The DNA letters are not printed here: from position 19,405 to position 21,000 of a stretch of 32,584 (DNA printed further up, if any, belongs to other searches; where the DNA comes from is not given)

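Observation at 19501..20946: HipA-like kinase gene with no partner, bracketed by 35-bp hairpin-containing direct repeats, exactly between two convergent terminators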

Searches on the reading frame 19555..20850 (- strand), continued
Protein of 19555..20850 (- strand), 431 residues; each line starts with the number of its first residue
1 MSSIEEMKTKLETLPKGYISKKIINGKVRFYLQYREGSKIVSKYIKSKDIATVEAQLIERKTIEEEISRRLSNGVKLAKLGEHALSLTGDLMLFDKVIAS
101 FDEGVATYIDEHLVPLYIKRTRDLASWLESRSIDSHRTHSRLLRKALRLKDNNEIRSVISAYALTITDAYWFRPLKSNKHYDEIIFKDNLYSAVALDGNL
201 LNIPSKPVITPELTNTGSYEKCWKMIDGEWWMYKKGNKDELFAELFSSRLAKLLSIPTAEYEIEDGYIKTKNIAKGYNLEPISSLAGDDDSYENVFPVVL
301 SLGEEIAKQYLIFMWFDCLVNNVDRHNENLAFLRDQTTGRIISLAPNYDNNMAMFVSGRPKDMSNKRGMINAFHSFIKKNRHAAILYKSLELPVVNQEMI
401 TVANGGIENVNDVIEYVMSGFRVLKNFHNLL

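Call 41: search_solved_structures(query=A1, max_evalue=1, show_alignments=1)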
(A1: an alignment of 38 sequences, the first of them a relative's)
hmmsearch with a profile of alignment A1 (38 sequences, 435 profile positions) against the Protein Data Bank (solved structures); distinct sequences matched with E-value up to 1: 2.
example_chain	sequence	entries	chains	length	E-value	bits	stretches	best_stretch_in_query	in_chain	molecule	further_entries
3akj_A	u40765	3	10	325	2.8e-06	29.3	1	239-357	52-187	CtkA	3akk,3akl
9uxb_A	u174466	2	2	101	0.7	11.5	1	53-108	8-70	Transcription activator BRG1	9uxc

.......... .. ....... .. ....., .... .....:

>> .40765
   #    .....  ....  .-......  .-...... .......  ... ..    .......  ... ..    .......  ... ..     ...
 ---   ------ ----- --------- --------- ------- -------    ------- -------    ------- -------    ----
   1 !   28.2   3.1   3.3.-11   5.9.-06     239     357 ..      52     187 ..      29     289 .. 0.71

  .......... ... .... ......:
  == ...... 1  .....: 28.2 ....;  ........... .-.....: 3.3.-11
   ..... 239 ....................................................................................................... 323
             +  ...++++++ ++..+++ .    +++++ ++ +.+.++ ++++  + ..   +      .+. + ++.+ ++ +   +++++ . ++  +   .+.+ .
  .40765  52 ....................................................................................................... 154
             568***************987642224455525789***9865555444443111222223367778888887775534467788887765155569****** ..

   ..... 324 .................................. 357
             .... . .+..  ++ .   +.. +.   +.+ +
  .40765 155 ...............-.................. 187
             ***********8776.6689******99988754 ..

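Call 43: search_dna_similar(query=window:19555-20850:-, collection=phages, mode=protein, max_rows=15)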
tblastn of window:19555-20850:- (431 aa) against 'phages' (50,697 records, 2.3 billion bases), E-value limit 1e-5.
Records with a match: 5; places in all: 5; records where one place covers at least 80% of the query: 1.
Best place of each record, by identity: <60% 5.
By first word of the organism name: Bacteriophage 5.
By host as written in the record: - 5.
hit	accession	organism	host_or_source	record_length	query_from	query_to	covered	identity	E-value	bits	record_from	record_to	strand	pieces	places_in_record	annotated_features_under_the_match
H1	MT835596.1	Bacteriophage sp.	human fecal samples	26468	4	410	94%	25.0%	2e-23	109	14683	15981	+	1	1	record has no annotation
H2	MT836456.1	Bacteriophage sp.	human fecal samples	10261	91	365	64%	24.9%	3e-15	84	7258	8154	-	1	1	record has no annotation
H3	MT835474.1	Bacteriophage sp.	human fecal samples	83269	105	359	59%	26.1%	3e-6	56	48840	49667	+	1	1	record has no annotation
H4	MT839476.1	Bacteriophage sp.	human fecal samples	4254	90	349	60%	24.0%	1e-12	76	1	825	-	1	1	record has no annotation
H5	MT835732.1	Bacteriophage sp.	human fecal samples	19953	123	354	54%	25.3%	4e-11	71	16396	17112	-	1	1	record has no annotation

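Call 44: search_dna_similar(query=window:19555-20850:-, collection=plasmids, mode=protein, max_rows=15)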
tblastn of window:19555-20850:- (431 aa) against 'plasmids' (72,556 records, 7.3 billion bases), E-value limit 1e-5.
Records with a match: 18; places in all: 20; records where one place covers at least 80% of the query: 0.
Best place of each record, by identity: <60% 18.
By first word of the organism name: Clostridium 6; Campylobacter 4; Subdoligranulum 2; Helicobacter 2; Clostridiaceae 1; Vescimonas 1; Selenomonas 1; Butyrivibrio 1.
By predicted mobility (MOB-suite, as given by PLSDB): non-mobilizable 17; mobilizable 1.
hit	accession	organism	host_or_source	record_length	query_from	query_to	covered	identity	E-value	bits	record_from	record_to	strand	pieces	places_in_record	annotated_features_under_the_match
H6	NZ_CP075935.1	Clostridium perfringens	feces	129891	87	357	63%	34.4%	1e-44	173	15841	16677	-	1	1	hypothetical protein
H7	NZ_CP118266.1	Clostridium perfringens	sheep,fecal sample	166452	87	357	63%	34.4%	1e-44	173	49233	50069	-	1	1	hypothetical protein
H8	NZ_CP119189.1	Clostridium perfringens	goat,fecal sample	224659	87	357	63%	34.4%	1e-44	173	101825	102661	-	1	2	hypothetical protein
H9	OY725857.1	Subdoligranulum variabile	-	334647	33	365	77%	24.7%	1e-20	102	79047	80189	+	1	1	none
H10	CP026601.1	Clostridiaceae bacterium 14S0207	Bos taurus,whole organsim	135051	97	380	66%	26.4%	4e-17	92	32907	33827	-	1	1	hypothetical protein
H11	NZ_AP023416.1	Vescimonas fastidiosa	Homo sapiens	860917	91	368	65%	26.8%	1e-20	102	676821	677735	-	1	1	helix-turn-helix domain-containing protein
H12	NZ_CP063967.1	Clostridium botulinum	Chicken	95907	91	354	61%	26.6%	2e-13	80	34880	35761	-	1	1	hypothetical protein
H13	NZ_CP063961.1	Clostridium botulinum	Bovine,feces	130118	91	363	63%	25.3%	7e-14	82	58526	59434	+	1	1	hypothetical protein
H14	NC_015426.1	Clostridium botulinum BKT015925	-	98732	91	354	61%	25.7%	8e-14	81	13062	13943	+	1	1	hypothetical protein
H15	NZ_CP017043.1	Selenomonas sp. oral taxon 920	Homo sapiens,pure culture,Periodontal ...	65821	123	400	65%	24.4%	8e-10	69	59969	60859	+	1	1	hypothetical protein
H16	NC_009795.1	Campylobacter concisus 13826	-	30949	92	365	64%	24.1%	2e-10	71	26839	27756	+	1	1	HipA family kinase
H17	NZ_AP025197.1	Helicobacter cinaedi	Cricetinae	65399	114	362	58%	24.1%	9e-11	72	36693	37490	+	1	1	transcriptional regulator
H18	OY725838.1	Subdoligranulum variabile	-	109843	124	355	54%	25.4%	1e-12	77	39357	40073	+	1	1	record has no annotation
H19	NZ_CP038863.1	Campylobacter jejuni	mouse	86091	109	354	57%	23.8%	1e-6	59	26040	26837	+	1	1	BspA family leucine-rich repeat surface protein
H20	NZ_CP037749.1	Campylobacter helveticus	-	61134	113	355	56%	23.8%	1e-10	71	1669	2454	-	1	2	HipA domain-containing protein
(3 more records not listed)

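Call 49: predict_structure(alignment_id=A1)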
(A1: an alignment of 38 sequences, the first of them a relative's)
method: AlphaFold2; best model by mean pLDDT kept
length: 431 residues; sequences in the alignment: 38
mean_pLDDT: 89.5   pTM: 0.83
mean pLDDT of the five models: 89.5, 89.1, 88.7, 88.7, 87.2
residues with pLDDT >= 90: 268; 70-90: 143; 50-70: 20; < 50: 0
segments of 3 or more residues with pLDDT < 50: none
pLDDT, mean of each block of 10 residues (from residue 1): 78 92 89 90 92 94 88 86 96 98 98 96 95 81 88 88 95 96 91 88 87 77 90 89 93 94 90 93 88 93 95 92 72 95 88 67 68 93 96 95 91 90 92 86
secondary structure, 60 per line:
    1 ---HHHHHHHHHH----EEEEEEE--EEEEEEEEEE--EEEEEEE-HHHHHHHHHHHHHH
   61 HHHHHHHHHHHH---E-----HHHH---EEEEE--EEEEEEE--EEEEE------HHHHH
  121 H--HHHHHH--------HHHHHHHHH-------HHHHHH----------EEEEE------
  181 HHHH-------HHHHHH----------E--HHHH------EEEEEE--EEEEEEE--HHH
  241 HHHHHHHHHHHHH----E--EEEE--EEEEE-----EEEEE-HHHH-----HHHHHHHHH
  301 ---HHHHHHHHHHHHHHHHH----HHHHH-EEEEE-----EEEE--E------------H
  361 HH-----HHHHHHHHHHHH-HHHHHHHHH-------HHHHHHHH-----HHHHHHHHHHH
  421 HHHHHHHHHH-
elements in order: H4-13 E18-24 E27-36 E39-45 H47-72 H82-85 E89-93 E96-102 E105-109 H116-121 H124-129 H138-146 H154-159 E170-174 H181-184 H192-197 H211-214 E221-226 E229-235 H238-253 E261-264 E267-271 E277-281 H283-286 H292-300 H304-320 H325-329 E331-335 E341-344 H368-379 H381-389 H397-404 H410-430

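Call 52: fold_search(model_id=the predicted structure, library=pdb)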
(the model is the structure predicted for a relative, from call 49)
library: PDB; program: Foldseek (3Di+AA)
matches with E <= 10: 566; with E <= 0.001: 25
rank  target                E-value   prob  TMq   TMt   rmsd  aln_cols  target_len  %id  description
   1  3dnt_B                8.4e-08  1.00  0.49  0.50   8.8       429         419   14  structures of MDT proteins (released 2009-01-27)
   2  3dnt_A                3.5e-07  1.00  0.48  0.49   9.0       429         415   13  structures of MDT proteins (released 2009-01-27)
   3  3tpt_A                8.2e-07  1.00  0.52  0.53   6.8       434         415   13  Structure of HipA(D309Q) bound to ADP (released 2012-10-03)
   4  3dnu                  1.0e-06  1.00  0.51  0.53   6.6       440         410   14  structure of MDT protein (released 2009-01-27)
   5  3akk_D                1.4e-06  1.00  0.30  0.43  11.3       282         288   15  Crystal structure of A Helicobacter pylori proinflammatory kinase CtkA (released 2010-12-01)
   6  4pu5                  1.7e-06  1.00  0.49  0.48   9.8       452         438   13  Shewanella oneidensis Toxin Antitoxin System Toxin Protein HipA Bound with AMPPNP and Mg (released 2014-08-06)
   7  3akj_A                2.4e-06  1.00  0.28  0.43  10.9       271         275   16  Crystal structure of A Helicobacter pylori proinflammatory kinase CtkA (released 2010-12-01)
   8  3akk_B                3.4e-06  1.00  0.29  0.42  10.8       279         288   15  Crystal structure of A Helicobacter pylori proinflammatory kinase CtkA (released 2010-12-01)
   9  3akk_C                3.6e-06  1.00  0.28  0.41  11.5       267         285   14  Crystal structure of A Helicobacter pylori proinflammatory kinase CtkA (released 2010-12-01)
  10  3akk_A                4.4e-06  1.00  0.27  0.38  13.1       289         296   14  Crystal structure of A Helicobacter pylori proinflammatory kinase CtkA (released 2010-12-01)
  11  3dnv_A                4.9e-06  1.00  0.50  0.52   8.5       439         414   12  MDT Protein (released 2009-01-27)
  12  4pu3_A                6.0e-06  1.00  0.47  0.47  10.5       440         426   14  Shewanella oneidensis MR-1 Toxin Antitoxin System HipA, HipB and its operator DNA complex (space group P212121) (released 2014-08-06)
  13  3tpt_B                6.6e-06  1.00  0.51  0.52   6.8       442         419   14  Structure of HipA(D309Q) bound to ADP (released 2012-10-03)
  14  3tpb                  9.9e-06  1.00  0.46  0.49   9.0       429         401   14  Structure of HipA(S150A) (released 2012-10-03)
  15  3akl_C                1.0e-05  1.00  0.37  0.55   5.0       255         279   16  Crystal structure of A Helicobacter pylori proinflammatory kinase CtkA (released 2010-12-01)
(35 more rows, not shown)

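Call 55: search_protein_families(library=pfam, proteins=[L001:1653-2138:+], max_evalue=1)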
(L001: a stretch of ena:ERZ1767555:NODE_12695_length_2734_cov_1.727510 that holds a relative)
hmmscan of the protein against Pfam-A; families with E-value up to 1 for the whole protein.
L001:1653-2138:+ (161 aa): 4 families
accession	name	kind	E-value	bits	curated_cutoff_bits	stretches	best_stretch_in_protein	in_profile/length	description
PF12844.13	HTH_19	-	0.00068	19.9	30.2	1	10-57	10-56/64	Helix-turn-helix domain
PF12911.12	OppC_N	-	0.03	14.6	23.9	1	72-99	12-40/53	N-terminal TM domain of oligopeptide transport permease C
PF20990.2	DUF2207_C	-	0.24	11.5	33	1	38-152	102-182/247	Predicted membrane protein (DUF2207) C-terminal domain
PF06024.17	Orf78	-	0.39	11.5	29.4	1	19-92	17-80/101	Orf78 (ac78)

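Call 68: find_encoding_contigs(protein=P0009, flank=3000, max_places=6)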
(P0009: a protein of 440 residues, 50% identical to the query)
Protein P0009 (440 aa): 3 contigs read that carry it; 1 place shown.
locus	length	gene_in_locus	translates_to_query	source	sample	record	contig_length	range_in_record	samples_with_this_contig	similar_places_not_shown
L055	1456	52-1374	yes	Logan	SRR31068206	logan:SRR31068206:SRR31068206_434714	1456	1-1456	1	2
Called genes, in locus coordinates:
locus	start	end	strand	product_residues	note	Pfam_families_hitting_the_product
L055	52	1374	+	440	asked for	PF20586:DUF6788 (weak), PF07804:HipA_C (faint)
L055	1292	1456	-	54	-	?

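Call 69: find_encoding_contigs(protein=P0006, flank=3000, max_places=6)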
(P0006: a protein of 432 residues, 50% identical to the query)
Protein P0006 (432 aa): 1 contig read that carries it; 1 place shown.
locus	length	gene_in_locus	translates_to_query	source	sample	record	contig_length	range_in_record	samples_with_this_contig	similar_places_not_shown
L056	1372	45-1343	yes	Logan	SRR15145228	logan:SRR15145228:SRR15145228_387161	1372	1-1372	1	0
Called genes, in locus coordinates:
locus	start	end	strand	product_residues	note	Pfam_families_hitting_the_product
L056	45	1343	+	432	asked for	PF20586:DUF6788, PF07804:HipA_C, PF20613:HipA_2 (weak)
